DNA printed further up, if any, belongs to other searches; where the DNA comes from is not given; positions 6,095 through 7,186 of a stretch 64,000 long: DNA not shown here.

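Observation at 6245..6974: Orphan LuxR-type response regulator whose phospho-acceptor Asp is Gly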

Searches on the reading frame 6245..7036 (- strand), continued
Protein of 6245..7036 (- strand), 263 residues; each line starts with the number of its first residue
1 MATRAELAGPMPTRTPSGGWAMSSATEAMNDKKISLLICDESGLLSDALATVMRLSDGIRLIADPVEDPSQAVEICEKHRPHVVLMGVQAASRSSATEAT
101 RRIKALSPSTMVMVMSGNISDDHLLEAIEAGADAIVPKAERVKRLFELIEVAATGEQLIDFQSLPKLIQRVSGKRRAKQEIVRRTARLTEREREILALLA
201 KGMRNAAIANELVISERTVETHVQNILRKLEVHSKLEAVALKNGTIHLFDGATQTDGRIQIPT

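Call 10: find_encoding_contigs(protein=P0001, flank=10000)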
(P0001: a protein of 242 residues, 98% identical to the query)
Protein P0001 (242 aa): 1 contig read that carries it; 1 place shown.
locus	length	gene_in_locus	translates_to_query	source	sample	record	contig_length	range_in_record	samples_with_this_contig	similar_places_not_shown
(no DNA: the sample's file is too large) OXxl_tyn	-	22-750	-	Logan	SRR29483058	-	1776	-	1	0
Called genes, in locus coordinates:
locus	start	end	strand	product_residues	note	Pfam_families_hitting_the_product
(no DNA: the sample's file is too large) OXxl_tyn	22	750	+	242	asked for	PF00072:Response_reg, PF08281:Sigma70_r4_2 (weak), PF00196:GerE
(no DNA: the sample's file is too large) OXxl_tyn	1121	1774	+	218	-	?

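Call 14: search_protein_representatives(protein=window:6245-6973:-)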
Query: 242 residues. Proteins with E-value up to 0.001 (for the whole library): 143295; up to 1e-10: 16921; up to 1e-30: 45. The best 150 are listed.
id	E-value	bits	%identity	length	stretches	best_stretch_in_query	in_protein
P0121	3.0e-57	210.0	40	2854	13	162-217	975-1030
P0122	4.5e-52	193.2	47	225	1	11-225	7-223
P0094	2.0e-49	184.6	46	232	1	12-220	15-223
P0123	9.0e-47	175.9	44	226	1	12-220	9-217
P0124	2.0e-46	174.7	44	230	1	11-225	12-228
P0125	2.2e-46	174.6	42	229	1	5-223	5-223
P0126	9.2e-46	172.6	34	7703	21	161-222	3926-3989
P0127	5.2e-45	170.1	45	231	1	5-220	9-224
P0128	4.9e-44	166.9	47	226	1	10-221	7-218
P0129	3.3e-43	164.2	34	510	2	12-225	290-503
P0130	1.2e-42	162.4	46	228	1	12-220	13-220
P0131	3.2e-42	161.0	44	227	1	8-220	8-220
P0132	3.8e-42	160.8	43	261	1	5-220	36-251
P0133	1.0e-41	159.3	38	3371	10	166-220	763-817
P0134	3.1e-40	154.5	42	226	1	13-220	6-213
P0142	7.4e-37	143.5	41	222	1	11-220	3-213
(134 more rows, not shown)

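Call 16: find_encoding_contigs(protein=P0003, flank=6000, max_places=3)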
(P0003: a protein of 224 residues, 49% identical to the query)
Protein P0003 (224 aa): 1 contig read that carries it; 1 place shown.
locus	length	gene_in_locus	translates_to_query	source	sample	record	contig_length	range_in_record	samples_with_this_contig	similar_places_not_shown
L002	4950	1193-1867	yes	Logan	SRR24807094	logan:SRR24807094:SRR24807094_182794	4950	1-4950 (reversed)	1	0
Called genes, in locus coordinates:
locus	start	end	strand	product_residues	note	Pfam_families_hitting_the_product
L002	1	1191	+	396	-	?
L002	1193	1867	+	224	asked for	PF00072:Response_reg, PF08281:Sigma70_r4_2, PF00196:GerE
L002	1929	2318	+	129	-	-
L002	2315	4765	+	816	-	PF00041:fn3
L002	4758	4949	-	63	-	?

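Call 17: find_encoding_contigs(protein=P0013, flank=8000, max_places=3)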
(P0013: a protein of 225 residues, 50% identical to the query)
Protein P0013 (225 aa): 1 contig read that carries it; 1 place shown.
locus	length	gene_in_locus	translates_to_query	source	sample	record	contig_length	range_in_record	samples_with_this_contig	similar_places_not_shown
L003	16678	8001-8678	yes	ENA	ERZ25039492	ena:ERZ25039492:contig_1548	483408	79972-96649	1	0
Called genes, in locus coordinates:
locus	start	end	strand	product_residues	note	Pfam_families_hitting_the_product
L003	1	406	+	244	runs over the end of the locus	PF04389:Peptidase_M28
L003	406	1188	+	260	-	PF14451:Ub-Mut7C, PF01927:Mut7-C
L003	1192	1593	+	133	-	PF12570:DUF3750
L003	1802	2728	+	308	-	PF01590:GAF, PF13185:GAF_2, PF13492:GAF_3 (faint), PF00990:GGDEF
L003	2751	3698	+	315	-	PF00563:EAL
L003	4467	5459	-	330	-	PF00356:LacI, PF00532:Peripla_BP_1 (weak), PF13377:Peripla_BP_3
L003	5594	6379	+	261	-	PF02548:Pantoate_transf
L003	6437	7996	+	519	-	PF00512:HisKA, PF02518:HATPase_c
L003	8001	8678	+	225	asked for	PF00072:Response_reg, PF08281:Sigma70_r4_2, PF00196:GerE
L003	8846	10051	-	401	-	PF00501:AMP-binding, PF13193:AMP-binding_C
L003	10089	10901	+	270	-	PF00378:ECH_1, PF16113:ECH_2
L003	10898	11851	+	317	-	PF01040:UbiA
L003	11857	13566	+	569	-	PF02776:TPP_enzyme_N, PF16582:TPP_enzyme_M_2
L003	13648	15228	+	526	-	PF00501:AMP-binding, PF13193:AMP-binding_C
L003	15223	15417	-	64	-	-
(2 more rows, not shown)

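Call 18: find_encoding_contigs(protein=P0005, flank=8000, max_places=3)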
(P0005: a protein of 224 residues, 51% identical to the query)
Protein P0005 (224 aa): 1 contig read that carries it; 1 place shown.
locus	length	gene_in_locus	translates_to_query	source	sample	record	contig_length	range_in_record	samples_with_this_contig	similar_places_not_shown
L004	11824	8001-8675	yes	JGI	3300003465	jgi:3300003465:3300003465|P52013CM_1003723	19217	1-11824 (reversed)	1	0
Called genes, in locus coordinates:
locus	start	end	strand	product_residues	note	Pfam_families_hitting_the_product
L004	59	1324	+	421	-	PF01548:DEDD_Tnp_IS110, PF02371:Transposase_20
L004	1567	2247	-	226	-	PF00730:HhH-GPD, PF00633:HHH (faint)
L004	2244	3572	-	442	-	PF00772:DnaB, PF13481:AAA_25, PF03796:DnaB_C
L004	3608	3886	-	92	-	-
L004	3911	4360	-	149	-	PF01281:Ribosomal_L9_N, PF03948:Ribosomal_L9_C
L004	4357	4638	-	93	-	PF01084:Ribosomal_S18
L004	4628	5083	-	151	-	PF00436:SSB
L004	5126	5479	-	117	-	PF01250:Ribosomal_S6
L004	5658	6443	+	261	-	PF02548:Pantoate_transf, PF13714:PEP_mutase (faint)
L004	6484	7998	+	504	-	PF00512:HisKA, PF02518:HATPase_c, PF13581:HATPase_c_2 (weak)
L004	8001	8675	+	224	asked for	PF00072:Response_reg, PF08281:Sigma70_r4_2 (weak), PF00196:GerE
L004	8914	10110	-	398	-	PF00501:AMP-binding, PF13193:AMP-binding_C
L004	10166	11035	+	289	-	PF00378:ECH_1, PF16113:ECH_2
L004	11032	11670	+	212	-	PF01040:UbiA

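Call 19: find_related_loci(query=window:6245-6973:-, collection=genome_contigs, flank=10000)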
Query window:6245-6973:- (242 aa) in genome_contigs; peptide patterns used: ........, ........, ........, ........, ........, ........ (x = any residue, [..] = any of these).
111 stretches matched a pattern; 1 encode a relative of the query (tblastn E <= 1e-3); 1 distinct loci.
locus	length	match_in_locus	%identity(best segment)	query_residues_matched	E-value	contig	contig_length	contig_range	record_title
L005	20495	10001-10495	32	52-220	1e-18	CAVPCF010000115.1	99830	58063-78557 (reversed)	MAG: Candidatus Melainabacteria bacterium isolate MFD10064.bin.2.13 genome assembly, contig: contig_39598, whole genome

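Call 20: find_related_loci(query=window:6245-6973:-, collection=metagenome_contigs, flank=10000)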
Query window:6245-6973:- (242 aa) in metagenome_contigs; peptide patterns used: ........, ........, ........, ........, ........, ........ (x = any residue, [..] = any of these).
194 stretches matched a pattern; 1 encode a relative of the query (tblastn E <= 1e-3); 1 distinct loci.
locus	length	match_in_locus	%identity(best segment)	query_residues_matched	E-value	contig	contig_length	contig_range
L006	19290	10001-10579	26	15-214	2e-17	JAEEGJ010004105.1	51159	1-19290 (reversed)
